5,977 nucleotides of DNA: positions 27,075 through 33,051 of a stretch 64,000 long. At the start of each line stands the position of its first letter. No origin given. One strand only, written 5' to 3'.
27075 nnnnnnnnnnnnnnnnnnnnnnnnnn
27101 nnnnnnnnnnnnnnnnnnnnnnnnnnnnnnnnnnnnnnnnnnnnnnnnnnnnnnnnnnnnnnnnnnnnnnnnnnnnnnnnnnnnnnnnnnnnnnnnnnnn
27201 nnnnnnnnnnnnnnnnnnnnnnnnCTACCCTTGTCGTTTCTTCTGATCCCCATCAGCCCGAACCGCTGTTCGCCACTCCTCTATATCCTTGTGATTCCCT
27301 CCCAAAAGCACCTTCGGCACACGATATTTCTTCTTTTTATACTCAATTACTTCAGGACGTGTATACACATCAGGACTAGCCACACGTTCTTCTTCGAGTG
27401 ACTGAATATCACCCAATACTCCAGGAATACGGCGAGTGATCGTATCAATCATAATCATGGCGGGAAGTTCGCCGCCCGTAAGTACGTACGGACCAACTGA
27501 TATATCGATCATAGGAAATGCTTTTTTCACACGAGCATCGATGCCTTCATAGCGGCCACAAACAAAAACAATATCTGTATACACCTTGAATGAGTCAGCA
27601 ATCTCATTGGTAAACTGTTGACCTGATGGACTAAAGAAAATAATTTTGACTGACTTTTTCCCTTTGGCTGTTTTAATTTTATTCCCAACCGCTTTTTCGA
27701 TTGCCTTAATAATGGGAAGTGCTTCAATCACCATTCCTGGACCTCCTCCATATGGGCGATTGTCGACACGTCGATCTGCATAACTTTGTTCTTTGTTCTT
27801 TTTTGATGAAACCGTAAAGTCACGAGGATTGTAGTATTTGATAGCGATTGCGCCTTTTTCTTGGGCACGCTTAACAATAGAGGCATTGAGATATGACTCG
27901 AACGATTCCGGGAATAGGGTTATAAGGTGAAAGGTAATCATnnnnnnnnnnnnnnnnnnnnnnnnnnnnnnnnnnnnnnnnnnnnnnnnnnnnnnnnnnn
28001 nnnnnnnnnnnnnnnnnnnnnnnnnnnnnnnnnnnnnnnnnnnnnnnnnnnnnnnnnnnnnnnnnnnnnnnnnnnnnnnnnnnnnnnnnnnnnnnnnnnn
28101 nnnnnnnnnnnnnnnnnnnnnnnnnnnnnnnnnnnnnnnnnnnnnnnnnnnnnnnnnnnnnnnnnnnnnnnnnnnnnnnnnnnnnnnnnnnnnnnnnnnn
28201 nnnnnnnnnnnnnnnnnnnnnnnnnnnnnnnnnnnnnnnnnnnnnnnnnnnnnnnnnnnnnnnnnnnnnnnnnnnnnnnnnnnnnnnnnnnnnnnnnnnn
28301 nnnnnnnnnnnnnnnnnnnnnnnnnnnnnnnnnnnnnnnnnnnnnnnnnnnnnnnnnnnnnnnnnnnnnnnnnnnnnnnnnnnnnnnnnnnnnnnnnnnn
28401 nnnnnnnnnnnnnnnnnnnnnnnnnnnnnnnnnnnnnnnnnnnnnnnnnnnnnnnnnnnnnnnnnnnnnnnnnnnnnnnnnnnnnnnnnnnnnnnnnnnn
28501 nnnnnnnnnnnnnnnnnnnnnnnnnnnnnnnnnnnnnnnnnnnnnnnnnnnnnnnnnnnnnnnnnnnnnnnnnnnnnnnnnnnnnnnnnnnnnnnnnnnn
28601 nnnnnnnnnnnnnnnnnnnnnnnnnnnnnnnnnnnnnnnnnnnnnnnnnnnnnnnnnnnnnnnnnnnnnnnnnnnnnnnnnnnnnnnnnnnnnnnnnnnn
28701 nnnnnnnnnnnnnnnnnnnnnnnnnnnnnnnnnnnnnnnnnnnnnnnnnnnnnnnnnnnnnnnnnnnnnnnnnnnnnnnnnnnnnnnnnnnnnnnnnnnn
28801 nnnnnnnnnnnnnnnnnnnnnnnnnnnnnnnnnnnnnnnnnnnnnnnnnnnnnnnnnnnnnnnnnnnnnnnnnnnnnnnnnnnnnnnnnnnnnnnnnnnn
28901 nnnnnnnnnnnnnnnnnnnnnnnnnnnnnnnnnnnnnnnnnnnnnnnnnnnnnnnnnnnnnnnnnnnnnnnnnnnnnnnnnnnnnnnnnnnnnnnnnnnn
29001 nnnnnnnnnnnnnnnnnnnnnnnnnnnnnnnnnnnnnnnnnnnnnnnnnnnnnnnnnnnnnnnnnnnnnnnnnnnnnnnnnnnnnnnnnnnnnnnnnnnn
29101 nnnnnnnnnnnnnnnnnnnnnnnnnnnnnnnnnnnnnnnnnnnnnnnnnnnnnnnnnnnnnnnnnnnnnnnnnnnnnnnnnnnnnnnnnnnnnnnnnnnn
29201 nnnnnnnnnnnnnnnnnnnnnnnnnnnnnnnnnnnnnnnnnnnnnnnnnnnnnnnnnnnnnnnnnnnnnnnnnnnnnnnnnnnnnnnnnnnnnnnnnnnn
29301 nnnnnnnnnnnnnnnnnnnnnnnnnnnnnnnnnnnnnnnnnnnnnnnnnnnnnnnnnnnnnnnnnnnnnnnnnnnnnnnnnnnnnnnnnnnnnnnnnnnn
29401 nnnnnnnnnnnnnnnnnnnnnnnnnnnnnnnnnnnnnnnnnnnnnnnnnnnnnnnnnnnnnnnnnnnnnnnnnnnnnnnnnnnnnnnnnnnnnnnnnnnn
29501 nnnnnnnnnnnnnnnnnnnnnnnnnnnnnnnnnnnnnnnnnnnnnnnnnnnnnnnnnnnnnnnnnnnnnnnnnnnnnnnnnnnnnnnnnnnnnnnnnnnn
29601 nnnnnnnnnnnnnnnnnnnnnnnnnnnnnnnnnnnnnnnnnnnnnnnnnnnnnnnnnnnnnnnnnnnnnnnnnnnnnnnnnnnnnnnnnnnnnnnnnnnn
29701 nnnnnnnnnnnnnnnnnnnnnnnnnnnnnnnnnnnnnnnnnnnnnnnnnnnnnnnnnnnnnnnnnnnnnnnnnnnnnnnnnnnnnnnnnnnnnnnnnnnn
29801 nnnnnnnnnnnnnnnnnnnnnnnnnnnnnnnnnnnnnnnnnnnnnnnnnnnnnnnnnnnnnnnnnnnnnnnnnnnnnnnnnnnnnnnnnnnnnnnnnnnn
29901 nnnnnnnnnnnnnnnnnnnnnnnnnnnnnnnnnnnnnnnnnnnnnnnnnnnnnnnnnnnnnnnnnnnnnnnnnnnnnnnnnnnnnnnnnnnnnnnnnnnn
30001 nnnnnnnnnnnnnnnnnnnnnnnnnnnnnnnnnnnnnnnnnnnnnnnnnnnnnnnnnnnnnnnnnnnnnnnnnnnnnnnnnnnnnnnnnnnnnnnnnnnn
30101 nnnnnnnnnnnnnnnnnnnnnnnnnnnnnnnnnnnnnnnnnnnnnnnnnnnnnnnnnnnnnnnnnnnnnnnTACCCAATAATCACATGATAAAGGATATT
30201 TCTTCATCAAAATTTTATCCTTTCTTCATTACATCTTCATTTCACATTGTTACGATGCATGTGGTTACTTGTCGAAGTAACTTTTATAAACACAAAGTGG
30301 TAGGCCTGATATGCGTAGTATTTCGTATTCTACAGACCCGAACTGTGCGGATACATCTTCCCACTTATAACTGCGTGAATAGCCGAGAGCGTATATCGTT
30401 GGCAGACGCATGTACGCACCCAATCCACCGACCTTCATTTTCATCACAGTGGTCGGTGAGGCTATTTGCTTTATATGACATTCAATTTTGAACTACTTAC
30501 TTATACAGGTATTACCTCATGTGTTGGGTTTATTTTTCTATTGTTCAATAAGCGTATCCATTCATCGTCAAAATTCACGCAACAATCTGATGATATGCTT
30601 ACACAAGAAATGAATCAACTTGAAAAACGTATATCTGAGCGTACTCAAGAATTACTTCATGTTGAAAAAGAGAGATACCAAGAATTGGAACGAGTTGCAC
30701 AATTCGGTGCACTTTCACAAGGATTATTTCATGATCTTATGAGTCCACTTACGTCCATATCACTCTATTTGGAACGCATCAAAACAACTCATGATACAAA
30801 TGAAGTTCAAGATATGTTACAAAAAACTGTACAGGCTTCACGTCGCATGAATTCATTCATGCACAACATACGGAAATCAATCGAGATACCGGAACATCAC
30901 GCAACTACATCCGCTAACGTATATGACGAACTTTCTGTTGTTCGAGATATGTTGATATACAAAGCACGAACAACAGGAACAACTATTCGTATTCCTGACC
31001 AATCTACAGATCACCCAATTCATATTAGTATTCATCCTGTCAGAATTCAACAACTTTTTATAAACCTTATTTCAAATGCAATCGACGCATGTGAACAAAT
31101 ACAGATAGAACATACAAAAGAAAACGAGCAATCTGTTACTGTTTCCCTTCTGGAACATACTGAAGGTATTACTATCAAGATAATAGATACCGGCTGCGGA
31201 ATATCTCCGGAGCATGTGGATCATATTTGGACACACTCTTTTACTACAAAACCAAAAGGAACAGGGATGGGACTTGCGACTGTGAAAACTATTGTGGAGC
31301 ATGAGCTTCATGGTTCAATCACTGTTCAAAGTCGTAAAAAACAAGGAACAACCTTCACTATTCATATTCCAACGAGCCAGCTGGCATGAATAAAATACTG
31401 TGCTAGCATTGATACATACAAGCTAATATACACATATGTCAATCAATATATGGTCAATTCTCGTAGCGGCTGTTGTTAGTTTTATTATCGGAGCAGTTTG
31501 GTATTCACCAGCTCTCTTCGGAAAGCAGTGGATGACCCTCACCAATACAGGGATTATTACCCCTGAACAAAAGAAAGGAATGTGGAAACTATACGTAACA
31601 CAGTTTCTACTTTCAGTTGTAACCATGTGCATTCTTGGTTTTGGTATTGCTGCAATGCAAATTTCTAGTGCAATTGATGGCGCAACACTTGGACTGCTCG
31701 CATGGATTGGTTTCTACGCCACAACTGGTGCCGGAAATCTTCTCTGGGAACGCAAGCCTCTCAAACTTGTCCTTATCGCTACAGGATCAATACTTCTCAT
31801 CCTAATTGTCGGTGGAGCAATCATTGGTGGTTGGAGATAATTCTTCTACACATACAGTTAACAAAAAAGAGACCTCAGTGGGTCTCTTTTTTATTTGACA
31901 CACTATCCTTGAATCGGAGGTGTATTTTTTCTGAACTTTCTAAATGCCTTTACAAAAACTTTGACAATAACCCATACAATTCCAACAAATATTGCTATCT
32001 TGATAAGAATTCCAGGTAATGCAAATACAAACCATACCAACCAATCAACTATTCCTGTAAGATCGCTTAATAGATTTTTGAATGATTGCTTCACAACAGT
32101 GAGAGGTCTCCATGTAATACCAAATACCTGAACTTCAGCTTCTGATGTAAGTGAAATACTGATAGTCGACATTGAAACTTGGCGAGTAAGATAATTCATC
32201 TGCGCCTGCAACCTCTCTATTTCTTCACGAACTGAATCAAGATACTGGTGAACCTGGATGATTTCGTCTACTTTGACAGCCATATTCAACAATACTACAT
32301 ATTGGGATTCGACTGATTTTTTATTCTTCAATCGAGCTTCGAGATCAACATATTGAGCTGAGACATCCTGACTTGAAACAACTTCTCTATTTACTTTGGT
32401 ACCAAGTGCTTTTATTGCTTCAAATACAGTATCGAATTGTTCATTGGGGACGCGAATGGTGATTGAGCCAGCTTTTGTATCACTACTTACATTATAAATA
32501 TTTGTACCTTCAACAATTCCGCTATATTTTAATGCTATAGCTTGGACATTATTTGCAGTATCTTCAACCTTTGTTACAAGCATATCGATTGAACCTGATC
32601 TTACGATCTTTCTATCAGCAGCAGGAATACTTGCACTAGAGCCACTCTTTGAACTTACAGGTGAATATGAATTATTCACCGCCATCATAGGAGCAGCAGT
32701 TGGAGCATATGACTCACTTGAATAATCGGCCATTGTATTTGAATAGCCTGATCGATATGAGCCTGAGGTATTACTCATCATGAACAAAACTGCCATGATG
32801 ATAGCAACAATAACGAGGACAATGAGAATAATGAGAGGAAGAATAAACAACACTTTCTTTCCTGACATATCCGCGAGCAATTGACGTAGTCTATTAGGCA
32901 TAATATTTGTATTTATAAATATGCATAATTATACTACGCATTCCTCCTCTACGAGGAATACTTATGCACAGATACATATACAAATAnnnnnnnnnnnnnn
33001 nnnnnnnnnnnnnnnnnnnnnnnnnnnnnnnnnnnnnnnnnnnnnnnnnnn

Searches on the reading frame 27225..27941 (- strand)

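Call 68: search_protein_families(library=pfam, proteins=[window:27225-27941:-], max_evalue=0.00001)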
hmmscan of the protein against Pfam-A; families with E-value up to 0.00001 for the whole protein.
window:27225-27941:- (238 aa): 1 family
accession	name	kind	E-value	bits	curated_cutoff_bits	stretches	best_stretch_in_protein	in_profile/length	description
PF01746.26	tRNA_m1G_MT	-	1.5e-34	119.9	27.3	1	24-227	2-185/195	tRNA (Guanine-1)-methyltransferase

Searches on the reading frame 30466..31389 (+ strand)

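Call 69: search_protein_families(library=pfam, proteins=[window:30466-31389:+], max_evalue=0.00001)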
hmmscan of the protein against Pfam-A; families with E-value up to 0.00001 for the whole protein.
window:30466-31389:+ (307 aa): 3 families
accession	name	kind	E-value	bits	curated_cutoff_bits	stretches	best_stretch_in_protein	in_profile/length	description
PF02518.31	HATPase_c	-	3.3e-25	89.1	26.4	1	191-304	3-110/111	Histidine kinase-, DNA gyrase B-, and HSP90-like ATPase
PF14501.12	HATPase_c_5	-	2e-08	34.5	22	1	190-292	2-93/102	GHKL domain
PF00512.31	HisKA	-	5.3e-06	26.8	26.9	0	85-135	7-57/66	His Kinase A (phospho-acceptor) domain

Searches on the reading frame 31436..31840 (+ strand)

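Call 69: search_protein_families(library=pfam, proteins=[window:31436-31840:+], max_evalue=0.00001)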
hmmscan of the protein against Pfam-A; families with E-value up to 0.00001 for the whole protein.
window:31436-31840:+ (134 aa): 1 family
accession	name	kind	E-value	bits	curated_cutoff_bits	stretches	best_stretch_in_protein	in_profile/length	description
PF08570.15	DUF1761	-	2.6e-27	96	31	1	6-131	1-123/123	Protein of unknown function (DUF1761)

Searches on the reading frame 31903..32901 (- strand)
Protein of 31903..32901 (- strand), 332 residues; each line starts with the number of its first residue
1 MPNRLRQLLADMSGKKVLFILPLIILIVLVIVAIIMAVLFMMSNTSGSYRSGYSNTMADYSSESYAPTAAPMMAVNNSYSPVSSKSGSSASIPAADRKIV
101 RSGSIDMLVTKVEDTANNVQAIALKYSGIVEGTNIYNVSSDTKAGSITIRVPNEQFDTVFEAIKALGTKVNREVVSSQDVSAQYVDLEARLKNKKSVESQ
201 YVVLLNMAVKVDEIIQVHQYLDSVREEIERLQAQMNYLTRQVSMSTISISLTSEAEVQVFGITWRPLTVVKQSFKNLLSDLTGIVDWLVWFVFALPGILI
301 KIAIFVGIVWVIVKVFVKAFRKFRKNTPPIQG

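Call 4: search_protein_families(library=pfam, proteins=[window:31903-32901:-], max_evalue=0.01)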
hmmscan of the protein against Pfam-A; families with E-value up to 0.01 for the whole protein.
window:31903-32901:- (332 aa): 1 family
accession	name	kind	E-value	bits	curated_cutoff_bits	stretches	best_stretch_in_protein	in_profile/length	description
PF14257.11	DUF4349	-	2.1e-47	161.7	27.7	1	97-310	1-213/213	Domain of unknown function (DUF4349)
